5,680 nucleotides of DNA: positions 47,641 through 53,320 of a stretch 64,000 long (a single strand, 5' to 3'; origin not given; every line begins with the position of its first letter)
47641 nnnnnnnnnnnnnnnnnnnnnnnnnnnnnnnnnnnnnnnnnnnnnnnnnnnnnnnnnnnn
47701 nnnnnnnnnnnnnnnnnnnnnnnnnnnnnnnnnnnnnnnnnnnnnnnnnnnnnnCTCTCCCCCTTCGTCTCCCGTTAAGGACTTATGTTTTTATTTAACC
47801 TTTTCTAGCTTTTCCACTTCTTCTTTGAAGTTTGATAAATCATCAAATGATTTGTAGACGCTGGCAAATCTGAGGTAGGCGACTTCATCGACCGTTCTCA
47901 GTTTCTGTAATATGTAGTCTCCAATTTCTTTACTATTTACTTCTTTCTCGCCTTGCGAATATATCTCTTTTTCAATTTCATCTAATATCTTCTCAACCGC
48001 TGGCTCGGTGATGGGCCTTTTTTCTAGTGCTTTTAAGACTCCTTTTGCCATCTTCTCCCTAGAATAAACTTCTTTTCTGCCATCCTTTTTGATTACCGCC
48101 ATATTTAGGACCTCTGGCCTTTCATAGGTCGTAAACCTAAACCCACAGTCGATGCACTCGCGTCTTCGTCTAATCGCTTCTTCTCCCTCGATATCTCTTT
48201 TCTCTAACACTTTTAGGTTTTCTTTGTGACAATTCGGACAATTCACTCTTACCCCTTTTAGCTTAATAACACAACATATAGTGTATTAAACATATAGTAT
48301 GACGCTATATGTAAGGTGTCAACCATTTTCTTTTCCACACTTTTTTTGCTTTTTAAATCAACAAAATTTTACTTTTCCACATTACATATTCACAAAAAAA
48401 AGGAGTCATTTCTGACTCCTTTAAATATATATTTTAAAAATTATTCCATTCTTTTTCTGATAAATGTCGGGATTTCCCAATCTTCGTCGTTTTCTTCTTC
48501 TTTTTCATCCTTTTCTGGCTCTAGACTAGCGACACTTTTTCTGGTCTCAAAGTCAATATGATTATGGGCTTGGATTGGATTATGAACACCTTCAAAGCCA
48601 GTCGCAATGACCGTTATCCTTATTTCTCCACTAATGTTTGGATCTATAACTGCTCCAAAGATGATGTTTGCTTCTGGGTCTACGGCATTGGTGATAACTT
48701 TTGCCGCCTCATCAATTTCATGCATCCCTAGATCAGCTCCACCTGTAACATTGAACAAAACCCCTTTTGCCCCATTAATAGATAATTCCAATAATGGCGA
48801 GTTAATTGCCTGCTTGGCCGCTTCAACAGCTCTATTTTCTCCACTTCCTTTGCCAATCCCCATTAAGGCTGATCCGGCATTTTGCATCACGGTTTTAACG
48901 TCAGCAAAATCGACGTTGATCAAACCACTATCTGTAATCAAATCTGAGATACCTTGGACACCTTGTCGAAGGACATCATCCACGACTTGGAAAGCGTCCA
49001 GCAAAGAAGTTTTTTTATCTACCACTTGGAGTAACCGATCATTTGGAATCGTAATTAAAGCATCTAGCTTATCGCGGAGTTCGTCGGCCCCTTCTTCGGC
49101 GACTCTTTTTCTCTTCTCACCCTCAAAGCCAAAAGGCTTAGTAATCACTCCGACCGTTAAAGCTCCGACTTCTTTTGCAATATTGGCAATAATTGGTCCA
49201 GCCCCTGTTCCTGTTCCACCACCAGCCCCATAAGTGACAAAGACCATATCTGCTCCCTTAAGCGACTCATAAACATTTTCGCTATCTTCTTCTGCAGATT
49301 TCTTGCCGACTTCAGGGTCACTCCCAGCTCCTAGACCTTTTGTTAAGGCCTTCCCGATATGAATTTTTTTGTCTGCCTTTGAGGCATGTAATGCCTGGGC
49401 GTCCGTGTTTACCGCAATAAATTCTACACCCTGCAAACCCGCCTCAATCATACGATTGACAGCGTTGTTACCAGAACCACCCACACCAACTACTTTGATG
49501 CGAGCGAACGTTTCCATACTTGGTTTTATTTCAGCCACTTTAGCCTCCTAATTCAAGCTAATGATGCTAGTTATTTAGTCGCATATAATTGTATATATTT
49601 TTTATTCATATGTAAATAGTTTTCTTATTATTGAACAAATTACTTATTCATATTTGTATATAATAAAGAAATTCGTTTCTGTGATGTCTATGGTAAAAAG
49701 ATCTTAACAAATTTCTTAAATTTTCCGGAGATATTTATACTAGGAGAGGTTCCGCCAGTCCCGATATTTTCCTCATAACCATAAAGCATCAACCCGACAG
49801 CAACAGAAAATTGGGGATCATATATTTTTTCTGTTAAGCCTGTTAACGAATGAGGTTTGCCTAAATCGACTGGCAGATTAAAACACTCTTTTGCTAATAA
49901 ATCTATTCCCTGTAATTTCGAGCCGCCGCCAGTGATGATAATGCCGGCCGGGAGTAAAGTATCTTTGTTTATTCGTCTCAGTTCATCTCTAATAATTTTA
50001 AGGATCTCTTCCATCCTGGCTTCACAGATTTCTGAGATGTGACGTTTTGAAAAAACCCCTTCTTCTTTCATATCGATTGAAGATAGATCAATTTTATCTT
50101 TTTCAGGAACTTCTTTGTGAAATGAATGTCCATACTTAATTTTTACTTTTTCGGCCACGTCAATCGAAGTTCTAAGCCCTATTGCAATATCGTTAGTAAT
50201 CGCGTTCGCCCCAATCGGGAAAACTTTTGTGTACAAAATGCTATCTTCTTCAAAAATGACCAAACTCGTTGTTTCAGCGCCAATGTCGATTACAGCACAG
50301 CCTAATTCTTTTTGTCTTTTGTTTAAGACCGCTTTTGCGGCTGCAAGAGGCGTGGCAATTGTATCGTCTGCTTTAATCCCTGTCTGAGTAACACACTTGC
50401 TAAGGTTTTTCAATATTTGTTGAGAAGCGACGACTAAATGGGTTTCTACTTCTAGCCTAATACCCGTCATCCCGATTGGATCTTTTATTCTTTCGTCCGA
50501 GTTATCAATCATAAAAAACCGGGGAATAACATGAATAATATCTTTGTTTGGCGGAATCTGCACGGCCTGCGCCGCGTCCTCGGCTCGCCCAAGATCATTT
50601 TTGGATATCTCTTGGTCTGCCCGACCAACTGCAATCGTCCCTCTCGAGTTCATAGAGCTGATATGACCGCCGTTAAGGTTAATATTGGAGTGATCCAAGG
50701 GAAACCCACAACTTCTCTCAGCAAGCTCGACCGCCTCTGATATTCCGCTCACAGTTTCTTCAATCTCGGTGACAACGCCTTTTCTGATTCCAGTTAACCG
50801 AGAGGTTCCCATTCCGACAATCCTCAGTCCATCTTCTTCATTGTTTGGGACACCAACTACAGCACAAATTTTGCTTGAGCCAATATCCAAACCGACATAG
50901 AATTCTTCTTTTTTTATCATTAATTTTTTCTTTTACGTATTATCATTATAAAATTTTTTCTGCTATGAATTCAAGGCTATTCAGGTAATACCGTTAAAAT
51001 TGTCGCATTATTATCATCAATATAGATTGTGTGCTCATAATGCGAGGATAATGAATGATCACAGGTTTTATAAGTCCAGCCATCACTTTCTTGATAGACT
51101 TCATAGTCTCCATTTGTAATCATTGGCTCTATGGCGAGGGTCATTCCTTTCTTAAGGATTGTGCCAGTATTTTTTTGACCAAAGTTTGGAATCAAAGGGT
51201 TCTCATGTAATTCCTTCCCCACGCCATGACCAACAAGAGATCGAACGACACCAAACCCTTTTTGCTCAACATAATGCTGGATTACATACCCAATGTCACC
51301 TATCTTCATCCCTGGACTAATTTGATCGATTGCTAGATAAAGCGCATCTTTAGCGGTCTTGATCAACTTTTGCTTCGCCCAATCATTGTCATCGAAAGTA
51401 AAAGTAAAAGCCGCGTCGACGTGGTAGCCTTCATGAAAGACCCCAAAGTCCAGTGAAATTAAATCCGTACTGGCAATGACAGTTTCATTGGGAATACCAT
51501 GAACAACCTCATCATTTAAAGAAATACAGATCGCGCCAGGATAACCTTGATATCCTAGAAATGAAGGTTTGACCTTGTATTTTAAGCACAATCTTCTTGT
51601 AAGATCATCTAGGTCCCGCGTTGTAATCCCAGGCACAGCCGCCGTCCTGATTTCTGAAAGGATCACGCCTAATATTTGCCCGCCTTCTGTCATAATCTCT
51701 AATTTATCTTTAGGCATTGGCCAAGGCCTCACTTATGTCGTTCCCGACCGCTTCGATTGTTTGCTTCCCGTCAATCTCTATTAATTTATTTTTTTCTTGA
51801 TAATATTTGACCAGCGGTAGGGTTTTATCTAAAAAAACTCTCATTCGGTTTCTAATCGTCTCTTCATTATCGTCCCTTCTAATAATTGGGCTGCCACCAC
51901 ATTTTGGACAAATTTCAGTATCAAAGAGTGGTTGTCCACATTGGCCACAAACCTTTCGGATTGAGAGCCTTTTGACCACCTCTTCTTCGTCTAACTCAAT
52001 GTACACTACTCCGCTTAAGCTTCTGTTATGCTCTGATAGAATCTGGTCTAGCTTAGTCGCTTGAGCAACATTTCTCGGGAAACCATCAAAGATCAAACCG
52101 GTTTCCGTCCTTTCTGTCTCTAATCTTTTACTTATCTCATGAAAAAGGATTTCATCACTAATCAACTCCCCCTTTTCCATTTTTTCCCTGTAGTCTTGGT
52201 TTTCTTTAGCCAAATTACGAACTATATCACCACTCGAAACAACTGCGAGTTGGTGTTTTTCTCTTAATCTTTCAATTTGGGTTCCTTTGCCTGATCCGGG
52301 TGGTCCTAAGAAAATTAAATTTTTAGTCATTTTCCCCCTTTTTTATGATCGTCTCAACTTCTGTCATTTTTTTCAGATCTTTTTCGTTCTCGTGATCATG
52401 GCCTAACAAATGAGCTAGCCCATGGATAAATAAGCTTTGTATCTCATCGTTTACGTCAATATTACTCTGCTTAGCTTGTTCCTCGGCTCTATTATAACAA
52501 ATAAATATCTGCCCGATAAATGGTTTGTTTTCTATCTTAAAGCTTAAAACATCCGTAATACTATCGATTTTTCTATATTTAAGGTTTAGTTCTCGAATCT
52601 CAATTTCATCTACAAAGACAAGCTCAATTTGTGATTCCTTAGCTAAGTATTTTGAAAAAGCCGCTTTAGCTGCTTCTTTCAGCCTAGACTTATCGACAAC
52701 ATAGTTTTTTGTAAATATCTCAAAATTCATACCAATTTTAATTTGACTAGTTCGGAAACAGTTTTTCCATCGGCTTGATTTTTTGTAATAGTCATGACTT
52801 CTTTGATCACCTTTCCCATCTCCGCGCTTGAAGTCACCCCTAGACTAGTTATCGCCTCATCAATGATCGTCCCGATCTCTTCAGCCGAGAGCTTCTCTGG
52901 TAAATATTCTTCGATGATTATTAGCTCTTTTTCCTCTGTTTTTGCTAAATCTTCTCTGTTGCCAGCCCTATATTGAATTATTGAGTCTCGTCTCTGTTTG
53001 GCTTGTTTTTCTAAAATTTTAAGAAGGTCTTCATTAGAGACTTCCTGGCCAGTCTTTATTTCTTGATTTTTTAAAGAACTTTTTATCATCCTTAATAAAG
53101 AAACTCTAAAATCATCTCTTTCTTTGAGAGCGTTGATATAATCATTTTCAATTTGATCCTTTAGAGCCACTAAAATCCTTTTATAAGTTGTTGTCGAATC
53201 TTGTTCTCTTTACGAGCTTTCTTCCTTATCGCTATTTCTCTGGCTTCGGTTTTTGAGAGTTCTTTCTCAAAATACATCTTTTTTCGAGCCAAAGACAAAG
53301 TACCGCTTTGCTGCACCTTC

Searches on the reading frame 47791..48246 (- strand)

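Call 70: search_protein_families(library=pfam, proteins=[window:47791-48246:-], max_evalue=0.00001)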
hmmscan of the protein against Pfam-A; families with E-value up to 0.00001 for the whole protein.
window:47791-48246:- (151 aa): 2 families
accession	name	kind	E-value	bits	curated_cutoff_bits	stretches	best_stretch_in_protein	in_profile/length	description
PF03477.21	ATP-cone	-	1.8e-20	73.7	25.8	1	49-136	1-87/88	ATP cone domain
PF22811.2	Zn_ribbon_NrdR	-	5.8e-18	65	27.2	1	1-42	1-42/42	Transcriptional repressor NrdR-like, N-terminal domain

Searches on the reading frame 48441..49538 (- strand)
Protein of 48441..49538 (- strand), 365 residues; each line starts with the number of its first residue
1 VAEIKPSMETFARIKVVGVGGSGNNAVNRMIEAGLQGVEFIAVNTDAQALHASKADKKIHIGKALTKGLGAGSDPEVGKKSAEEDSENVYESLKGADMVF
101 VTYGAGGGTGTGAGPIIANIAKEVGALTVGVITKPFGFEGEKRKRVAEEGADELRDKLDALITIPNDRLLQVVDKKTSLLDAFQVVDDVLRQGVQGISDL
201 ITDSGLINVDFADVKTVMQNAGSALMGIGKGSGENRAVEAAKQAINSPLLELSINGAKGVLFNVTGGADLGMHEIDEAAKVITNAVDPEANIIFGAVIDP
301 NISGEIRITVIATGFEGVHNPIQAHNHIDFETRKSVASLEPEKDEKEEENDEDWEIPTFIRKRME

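Call 70: search_protein_families(library=pfam, proteins=[window:48441-49538:-], max_evalue=0.00001)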
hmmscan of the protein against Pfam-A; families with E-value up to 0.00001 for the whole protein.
window:48441-49538:- (365 aa): 2 families
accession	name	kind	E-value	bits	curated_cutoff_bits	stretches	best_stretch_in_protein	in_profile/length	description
PF00091.31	Tubulin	-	4e-49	167.9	33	1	13-173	1-189/190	Tubulin/FtsZ family, GTPase domain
PF12327.13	FtsZ_C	-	5e-38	129.7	27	1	222-316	1-95/95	FtsZ family, C-terminal domain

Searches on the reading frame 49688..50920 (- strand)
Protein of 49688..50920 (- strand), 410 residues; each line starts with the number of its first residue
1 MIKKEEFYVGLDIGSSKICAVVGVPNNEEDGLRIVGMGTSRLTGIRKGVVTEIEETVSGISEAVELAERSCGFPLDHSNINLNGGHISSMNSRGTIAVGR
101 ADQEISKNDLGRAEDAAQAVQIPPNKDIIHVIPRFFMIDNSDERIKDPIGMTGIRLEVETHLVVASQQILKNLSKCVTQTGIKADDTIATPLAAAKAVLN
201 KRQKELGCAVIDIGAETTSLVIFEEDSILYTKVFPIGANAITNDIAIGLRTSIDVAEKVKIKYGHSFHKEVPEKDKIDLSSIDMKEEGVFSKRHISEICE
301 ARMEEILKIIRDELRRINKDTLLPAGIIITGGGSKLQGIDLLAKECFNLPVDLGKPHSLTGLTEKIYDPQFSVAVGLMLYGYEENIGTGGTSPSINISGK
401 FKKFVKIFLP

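Call 70: search_protein_families(library=pfam, proteins=[window:49688-50920:-], max_evalue=0.00001)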
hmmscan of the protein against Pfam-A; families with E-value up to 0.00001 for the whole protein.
window:49688-50920:- (410 aa): 4 families
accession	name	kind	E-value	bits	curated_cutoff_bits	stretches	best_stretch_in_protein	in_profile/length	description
PF14450.12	FtsA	-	9e-41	139.6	31.8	1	209-376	1-127/127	Cell division protein FtsA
PF02491.25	SHS2_FTSA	-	2.7e-25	89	25.4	1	84-163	1-78/79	SHS2 domain inserted in FTSA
PF06723.19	MreB_Mbl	-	3.9e-12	46.1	27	1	174-354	113-304/327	MreB/Mbl protein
PF11104.14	PilM_2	-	1.2e-07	31.5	27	1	195-263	169-237/340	Type IV pilus assembly protein PilM;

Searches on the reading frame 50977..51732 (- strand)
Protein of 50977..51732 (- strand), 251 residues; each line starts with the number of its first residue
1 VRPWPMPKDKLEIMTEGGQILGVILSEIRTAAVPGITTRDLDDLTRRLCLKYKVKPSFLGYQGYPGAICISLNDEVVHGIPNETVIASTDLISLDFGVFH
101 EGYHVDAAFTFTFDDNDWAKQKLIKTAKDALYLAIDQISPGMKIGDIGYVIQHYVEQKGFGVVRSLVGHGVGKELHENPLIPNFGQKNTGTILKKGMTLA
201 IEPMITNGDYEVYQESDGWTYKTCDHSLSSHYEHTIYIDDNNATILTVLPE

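Call 70: search_protein_families(library=pfam, proteins=[window:50977-51732:-], max_evalue=0.00001)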
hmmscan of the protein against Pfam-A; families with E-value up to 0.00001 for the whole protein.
window:50977-51732:- (251 aa): 1 family
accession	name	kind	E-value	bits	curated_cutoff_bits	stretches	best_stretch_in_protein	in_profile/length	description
PF00557.29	Peptidase_M24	-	1.1e-43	149.8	23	1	12-239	1-207/208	Metallopeptidase family M24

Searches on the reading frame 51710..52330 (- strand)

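Call 70: search_protein_families(library=pfam, proteins=[window:51710-52330:-], max_evalue=0.00001)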
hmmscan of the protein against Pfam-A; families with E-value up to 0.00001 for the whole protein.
window:51710-52330:- (206 aa): 4 families
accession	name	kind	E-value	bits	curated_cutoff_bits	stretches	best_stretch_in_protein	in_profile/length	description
PF00406.28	ADK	-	4e-39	134.6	26.8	1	8-181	2-150/151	Adenylate kinase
PF13207.12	AAA_17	-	2e-25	90.1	27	1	8-123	1-120/136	AAA domain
PF13671.12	AAA_33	-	1.2e-08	35.7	27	1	6-126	3-119/143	AAA domain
PF13238.12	AAA_18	-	1.5e-07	32.4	29.4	1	7-126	3-112/128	AAA domain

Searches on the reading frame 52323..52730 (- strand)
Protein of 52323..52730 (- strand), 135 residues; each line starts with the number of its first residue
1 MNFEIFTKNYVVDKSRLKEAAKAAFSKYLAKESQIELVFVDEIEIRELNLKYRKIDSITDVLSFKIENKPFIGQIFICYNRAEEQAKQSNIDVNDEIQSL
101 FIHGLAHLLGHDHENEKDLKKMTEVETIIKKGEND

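Call 70: search_protein_families(library=pfam, proteins=[window:52323-52730:-], max_evalue=0.00001)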
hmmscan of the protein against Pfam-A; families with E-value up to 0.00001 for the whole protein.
window:52323-52730:- (135 aa): 1 family
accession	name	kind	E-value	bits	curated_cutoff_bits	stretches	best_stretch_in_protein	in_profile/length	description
PF02130.23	YbeY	-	6.4e-33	113.8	25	1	18-129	12-125/129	Endoribonuclease YbeY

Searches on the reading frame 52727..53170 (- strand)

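Call 70: search_protein_families(library=pfam, proteins=[window:52727-53170:-], max_evalue=0.00001)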
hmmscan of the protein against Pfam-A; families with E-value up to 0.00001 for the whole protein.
window:52727-53170:- (147 aa): 1 family
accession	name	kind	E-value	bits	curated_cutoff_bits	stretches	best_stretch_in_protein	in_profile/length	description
PF09424.15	YqeY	-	3.1e-46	157.5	27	1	4-146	1-143/143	Yqey-like protein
